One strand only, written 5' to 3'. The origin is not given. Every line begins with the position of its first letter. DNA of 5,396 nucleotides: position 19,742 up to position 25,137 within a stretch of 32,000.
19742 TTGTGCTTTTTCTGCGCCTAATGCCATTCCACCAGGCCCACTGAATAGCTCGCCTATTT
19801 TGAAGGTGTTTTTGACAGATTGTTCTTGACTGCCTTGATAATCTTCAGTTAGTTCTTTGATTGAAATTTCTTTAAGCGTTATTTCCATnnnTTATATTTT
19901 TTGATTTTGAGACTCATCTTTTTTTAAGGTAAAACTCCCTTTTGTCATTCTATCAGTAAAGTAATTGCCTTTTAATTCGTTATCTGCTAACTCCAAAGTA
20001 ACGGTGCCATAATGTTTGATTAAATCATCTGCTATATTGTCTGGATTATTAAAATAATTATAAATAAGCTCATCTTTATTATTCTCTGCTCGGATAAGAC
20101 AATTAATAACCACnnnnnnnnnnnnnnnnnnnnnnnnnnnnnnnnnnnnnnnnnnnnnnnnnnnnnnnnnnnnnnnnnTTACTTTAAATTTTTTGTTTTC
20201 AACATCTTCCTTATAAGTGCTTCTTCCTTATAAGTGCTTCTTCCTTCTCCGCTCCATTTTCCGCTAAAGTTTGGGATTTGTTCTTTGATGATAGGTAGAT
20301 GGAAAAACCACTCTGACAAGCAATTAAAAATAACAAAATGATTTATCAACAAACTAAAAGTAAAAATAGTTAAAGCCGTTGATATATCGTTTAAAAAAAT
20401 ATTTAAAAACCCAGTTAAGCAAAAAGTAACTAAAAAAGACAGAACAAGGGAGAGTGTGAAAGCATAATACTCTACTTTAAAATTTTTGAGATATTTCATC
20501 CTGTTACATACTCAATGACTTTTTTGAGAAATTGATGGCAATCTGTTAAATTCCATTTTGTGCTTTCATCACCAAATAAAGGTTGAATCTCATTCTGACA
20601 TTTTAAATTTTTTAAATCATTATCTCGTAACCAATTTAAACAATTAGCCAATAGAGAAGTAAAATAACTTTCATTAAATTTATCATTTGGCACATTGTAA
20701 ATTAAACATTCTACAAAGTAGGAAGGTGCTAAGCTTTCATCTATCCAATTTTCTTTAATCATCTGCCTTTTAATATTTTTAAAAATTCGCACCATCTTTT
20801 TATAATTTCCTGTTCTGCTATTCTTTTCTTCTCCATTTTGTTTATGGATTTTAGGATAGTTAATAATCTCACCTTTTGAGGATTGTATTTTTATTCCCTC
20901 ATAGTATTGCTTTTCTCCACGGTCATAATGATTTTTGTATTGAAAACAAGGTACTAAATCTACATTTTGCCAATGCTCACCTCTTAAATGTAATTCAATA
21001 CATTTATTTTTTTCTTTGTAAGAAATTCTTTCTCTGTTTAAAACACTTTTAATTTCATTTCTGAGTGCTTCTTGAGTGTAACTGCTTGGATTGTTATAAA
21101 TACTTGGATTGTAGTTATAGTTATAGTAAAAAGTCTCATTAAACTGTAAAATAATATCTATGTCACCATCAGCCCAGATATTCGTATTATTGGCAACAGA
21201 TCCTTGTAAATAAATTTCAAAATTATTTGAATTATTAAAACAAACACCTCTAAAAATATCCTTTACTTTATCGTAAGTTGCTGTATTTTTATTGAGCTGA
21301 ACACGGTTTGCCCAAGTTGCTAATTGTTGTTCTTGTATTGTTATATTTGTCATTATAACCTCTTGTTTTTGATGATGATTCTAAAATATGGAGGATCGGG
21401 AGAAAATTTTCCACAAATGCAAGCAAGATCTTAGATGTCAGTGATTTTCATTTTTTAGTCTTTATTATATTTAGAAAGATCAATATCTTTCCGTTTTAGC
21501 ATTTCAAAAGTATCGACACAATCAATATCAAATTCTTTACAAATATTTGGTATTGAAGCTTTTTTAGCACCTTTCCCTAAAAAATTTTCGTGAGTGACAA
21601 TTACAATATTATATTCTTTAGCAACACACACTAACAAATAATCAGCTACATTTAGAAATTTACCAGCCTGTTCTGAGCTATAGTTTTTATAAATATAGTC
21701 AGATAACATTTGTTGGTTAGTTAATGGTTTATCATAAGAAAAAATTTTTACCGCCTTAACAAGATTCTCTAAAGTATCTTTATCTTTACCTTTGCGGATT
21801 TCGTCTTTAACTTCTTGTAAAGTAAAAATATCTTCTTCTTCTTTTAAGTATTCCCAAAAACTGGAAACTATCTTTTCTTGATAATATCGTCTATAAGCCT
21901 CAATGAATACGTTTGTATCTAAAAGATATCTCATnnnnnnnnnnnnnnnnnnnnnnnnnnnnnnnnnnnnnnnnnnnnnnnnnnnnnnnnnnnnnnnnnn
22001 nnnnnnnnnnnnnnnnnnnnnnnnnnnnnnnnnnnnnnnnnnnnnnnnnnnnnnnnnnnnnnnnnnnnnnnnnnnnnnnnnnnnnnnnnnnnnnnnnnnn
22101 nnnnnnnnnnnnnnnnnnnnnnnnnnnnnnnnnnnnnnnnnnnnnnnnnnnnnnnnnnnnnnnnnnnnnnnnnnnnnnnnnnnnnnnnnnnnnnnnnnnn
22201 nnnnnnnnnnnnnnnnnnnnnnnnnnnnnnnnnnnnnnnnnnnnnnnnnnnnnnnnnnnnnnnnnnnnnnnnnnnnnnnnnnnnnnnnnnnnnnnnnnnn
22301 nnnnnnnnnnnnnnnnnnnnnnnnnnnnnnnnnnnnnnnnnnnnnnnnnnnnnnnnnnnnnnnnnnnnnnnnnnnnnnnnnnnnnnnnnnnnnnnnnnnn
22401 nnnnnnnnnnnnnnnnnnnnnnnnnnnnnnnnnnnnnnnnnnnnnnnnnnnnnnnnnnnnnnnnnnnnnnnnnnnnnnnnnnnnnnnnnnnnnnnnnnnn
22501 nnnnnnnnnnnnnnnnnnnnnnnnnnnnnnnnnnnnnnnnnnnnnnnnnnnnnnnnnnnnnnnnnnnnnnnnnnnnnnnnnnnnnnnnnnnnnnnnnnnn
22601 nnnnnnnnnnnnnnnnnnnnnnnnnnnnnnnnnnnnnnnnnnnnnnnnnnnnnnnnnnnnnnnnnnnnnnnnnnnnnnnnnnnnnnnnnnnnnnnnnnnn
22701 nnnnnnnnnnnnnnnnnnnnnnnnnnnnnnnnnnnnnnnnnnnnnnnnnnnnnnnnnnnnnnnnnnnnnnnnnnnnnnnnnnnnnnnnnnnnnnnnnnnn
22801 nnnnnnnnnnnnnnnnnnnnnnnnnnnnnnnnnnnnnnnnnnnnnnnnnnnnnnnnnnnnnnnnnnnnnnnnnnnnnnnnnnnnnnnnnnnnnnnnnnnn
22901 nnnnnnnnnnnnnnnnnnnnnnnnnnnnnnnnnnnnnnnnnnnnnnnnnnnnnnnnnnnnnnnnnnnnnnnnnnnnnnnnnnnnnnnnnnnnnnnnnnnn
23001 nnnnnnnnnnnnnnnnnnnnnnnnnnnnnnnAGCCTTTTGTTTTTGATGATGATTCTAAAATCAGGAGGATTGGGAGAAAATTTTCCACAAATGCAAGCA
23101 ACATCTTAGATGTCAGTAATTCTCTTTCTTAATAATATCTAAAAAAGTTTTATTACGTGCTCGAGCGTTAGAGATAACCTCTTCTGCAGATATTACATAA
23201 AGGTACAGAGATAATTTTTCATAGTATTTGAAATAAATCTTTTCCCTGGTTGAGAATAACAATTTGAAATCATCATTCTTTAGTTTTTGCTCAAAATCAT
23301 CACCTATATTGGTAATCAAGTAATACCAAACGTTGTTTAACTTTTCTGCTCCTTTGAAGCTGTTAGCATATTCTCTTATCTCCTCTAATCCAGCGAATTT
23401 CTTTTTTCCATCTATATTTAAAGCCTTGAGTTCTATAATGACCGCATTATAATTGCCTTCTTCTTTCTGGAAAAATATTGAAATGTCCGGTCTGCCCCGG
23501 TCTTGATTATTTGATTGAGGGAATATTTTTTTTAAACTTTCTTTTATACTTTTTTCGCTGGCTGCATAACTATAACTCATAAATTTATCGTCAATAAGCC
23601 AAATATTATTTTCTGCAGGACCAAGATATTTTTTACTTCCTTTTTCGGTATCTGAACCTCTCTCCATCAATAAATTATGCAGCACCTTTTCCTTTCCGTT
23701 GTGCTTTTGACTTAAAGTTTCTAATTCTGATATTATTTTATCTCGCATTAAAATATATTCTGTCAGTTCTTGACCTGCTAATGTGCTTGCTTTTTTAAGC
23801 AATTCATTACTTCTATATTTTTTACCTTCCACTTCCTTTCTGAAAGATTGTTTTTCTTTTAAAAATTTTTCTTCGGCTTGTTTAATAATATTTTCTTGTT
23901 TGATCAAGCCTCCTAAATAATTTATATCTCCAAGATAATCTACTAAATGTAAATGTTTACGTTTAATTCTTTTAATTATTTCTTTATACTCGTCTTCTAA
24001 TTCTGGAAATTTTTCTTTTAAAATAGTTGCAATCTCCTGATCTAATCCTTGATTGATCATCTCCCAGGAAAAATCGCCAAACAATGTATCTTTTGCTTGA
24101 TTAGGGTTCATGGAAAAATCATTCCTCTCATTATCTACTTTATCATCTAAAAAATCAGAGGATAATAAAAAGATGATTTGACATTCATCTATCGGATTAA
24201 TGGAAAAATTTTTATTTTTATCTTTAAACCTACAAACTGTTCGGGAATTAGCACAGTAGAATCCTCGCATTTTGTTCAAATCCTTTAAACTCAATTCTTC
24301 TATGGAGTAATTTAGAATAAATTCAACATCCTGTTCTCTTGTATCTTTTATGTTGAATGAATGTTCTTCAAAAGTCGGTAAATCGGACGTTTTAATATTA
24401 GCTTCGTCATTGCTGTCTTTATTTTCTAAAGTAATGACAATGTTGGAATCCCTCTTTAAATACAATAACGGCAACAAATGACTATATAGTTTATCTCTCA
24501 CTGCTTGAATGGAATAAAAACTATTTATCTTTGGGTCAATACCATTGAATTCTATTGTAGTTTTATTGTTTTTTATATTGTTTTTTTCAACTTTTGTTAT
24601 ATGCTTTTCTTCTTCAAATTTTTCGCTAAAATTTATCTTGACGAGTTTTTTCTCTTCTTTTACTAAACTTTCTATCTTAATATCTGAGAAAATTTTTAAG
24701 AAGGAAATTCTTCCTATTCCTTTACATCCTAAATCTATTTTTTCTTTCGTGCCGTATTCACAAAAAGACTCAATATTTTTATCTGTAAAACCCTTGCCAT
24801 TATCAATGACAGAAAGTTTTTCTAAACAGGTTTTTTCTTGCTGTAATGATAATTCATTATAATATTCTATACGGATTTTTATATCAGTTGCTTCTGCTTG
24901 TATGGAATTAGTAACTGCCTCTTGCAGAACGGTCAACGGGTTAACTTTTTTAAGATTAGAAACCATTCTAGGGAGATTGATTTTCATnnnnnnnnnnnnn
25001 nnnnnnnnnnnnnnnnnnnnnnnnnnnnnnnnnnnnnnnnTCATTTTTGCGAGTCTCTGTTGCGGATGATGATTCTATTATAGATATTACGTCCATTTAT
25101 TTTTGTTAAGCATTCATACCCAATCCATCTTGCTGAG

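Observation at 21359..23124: Two 91-bp direct repeats (84/91 identical) form the leaders of consecutive defence operons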

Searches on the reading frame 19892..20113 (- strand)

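Call 4: search_protein_families(library=pfam, proteins=[window:19892-20113:-], max_evalue=0.01)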
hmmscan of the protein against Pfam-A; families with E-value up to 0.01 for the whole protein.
window:19892-20113:- (73 aa): 1 family
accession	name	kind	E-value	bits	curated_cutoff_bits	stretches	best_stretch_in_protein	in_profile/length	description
PF18153.7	Cap15_CD_rec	-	4.6e-11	43.5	31.2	1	8-65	60-122/122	Cap15, cyclic dinucleotide receptor domain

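Call 5: search_protein_families(library=padloc, proteins=[window:19892-20113:-], max_evalue=0.01)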
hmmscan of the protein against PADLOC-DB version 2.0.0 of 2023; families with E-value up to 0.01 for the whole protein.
window:19892-20113:- (73 aa): 14 families
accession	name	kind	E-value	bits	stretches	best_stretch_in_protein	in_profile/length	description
PDLC00702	Effector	-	1.2e-14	52.2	1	6-69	132-199/211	2TM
PDLC00708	Effector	-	1.4e-12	45.5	1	3-64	127-190/191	2TM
PDLC00694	Effector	-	5.1e-12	43.7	1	6-69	126-193/208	2TM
PDLC00703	Effector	-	2.1e-11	41.8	1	6-70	131-200/204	2TM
PDLC00705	Effector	-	5.8e-10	37.4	1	8-67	138-201/203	2TM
PDLC00686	Effector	-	3.5e-09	34.5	1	6-67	143-208/209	2TM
PDLC00683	Effector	-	2.6e-08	31.8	1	7-69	119-183/185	2TM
PDLC00704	Effector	-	1.1e-07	29.7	1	8-69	138-204/207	2TM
PDLC00697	Effector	-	2.1e-07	28.7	1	13-65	147-204/207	2TM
PDLC00714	Effector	-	2.3e-07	28.5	1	6-72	130-199/200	2TM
PDLC00669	Effector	-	3.4e-06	24.8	1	11-71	135-202/206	2TM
PDLC00673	Effector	-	4.4e-06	24.2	1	10-64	132-190/214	2TM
PDLC01089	C3a193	-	0.0011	15.4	1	12-55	676-719/983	poss. alt. Cas3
PDLC00679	Effector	-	0.0023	15.8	1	15-56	153-199/218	2TM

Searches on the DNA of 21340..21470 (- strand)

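Call 71: search_dna_similar(query=window:21340-21470:-, collection=plasmids, mode=distant, max_evalue=0.01, max_rows=10)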
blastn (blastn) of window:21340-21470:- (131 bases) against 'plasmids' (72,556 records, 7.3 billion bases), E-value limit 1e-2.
No match.

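Call 72: search_dna_similar(query=window:21340-21470:-, collection=phages, mode=distant, max_evalue=0.01, max_rows=10)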
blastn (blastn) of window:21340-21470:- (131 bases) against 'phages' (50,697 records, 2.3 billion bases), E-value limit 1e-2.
Records with a match: 3; places in all: 3; records where one place covers at least 80% of the query: 0.
Best place of each record, by identity: 80-90% 3.
By first word of the organism name: uncultured 2; Chryseobacterium 1.
By host as written in the record: - 2; Chryseobacterium sp. MA9 1.
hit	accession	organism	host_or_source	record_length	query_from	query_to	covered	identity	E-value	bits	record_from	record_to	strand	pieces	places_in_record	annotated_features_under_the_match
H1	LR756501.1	uncultured phage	metagenomic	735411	88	130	33%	88.6%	6e-5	52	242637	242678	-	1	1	record has no annotation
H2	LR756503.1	uncultured phage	metagenomic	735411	88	130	33%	88.6%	6e-5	52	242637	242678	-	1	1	record has no annotation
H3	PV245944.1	Chryseobacterium phage MA9V-3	Chryseobacterium sp. MA9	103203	1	42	32%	83.3%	9e-3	46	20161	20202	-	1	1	hypothetical protein (x2)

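Call 74: get_annotated_region(hit=H1, flank=3000)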
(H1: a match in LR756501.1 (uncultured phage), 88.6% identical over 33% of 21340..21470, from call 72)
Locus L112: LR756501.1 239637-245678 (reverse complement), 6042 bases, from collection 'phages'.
description: uncultured phage genome assembly, chromosome: 1.
organism: uncultured phage (NCBI taxid 278008)
taxonomy: Viruses; environmental samples
host: -; source: metagenomic; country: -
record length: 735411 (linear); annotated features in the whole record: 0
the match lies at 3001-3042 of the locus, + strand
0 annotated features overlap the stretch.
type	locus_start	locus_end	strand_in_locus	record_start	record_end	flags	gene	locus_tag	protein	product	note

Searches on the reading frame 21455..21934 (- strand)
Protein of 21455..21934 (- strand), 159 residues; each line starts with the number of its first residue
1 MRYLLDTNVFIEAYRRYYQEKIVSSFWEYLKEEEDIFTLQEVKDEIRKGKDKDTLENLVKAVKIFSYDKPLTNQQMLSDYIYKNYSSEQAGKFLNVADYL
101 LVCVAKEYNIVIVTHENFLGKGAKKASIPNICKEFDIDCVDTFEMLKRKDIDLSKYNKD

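Call 4: search_protein_families(library=pfam, proteins=[window:21455-21934:-], max_evalue=0.01)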
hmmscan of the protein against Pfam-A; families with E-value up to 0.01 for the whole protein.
window:21455-21934:- (159 aa): 5 families
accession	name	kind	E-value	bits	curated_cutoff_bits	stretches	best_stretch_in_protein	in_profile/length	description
PF14367.12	DUF4411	-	3.1e-31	108.8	23.5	1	3-151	1-157/159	Domain of unknown function (DUF4411)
PF01850.27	PIN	-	3.8e-06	28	23.6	1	3-115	1-110/120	PIN domain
PF16255.11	Lipase_GDSL_lke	-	0.0024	17.7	29.2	1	64-147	98-182/203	GDSL-like Lipase/Acylhydrolase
PF16289.11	PIN_12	-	0.0053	17.6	32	1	5-86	3-94/172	PIN domain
PF17146.10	PIN_6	-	0.009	16.9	27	0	6-64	4-49/87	PIN domain of ribonuclease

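Call 5: search_protein_families(library=padloc, proteins=[window:21455-21934:-], max_evalue=0.01)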
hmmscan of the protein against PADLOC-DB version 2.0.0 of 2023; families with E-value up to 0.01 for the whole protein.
window:21455-21934:- (159 aa): 2 families
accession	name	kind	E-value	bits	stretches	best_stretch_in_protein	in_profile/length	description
PDLC04422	PDC-M11A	-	5.9e-07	26.7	1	1-130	1-128/501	-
PDLC04421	PDC-M11A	-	4.3e-05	20.4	1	1-129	1-130/486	-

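Call 68: search_solved_structures(query=window:21455-21934:-, max_evalue=0.01, show_alignments=1)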
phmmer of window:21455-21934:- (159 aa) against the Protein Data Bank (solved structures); distinct sequences matched with E-value up to 0.01: 0.

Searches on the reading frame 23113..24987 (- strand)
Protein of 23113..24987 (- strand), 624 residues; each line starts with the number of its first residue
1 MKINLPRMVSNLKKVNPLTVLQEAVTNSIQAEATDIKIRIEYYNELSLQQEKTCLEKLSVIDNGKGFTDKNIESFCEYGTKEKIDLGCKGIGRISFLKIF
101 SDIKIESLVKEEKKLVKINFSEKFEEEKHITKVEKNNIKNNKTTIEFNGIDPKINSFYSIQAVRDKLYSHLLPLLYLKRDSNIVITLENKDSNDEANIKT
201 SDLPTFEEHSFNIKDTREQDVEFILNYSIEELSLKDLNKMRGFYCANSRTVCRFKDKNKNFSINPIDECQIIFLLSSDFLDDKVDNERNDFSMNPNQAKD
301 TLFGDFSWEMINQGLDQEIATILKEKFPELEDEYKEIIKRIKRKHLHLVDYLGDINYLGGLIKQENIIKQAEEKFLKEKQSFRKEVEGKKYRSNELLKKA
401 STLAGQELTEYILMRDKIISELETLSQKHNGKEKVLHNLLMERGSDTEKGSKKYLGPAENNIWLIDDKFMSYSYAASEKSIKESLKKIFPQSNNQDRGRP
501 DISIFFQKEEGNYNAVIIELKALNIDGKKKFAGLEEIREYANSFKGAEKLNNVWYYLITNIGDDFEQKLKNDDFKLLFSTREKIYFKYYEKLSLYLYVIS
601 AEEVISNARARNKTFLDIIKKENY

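Call 4: search_protein_families(library=pfam, proteins=[window:23113-24987:-], max_evalue=0.01)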
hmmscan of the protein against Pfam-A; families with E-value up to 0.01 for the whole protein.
window:23113-24987:- (624 aa): 2 families
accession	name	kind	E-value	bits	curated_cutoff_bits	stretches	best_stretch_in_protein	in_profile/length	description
PF13589.12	HATPase_c_3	-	1e-12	48.7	25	1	19-139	5-125/137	Histidine kinase-, DNA gyrase B-, and HSP90-like ATPase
PF02518.31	HATPase_c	-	1.2e-05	26.1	26.4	1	19-81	8-65/111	Histidine kinase-, DNA gyrase B-, and HSP90-like ATPase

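Call 5: search_protein_families(library=padloc, proteins=[window:23113-24987:-], max_evalue=0.01)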
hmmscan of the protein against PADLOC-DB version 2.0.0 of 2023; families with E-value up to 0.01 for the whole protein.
window:23113-24987:- (624 aa): 0 families

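Call 53: list_cluster_members(proteins=[P0001, P0121, window:23113-24987:-, window:26471-27580:-, window:28277-29611:-])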
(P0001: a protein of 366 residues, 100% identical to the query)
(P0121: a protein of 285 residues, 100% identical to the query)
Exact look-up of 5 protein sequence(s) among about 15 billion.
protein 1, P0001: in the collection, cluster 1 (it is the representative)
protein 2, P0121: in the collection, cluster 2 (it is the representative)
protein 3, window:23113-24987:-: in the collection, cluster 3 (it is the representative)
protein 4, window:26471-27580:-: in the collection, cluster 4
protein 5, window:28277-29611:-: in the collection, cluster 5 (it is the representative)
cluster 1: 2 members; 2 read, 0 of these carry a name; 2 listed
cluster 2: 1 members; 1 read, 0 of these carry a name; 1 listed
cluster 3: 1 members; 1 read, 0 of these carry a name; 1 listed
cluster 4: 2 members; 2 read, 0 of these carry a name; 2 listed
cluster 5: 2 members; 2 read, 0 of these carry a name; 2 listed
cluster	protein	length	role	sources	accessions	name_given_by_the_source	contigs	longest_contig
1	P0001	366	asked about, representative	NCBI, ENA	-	-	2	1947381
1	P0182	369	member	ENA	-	-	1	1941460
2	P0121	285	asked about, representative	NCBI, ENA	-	-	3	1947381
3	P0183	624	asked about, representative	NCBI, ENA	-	-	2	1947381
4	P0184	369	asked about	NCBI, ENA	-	-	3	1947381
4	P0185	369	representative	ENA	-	-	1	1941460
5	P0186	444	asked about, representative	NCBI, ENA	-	-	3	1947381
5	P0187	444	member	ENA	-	-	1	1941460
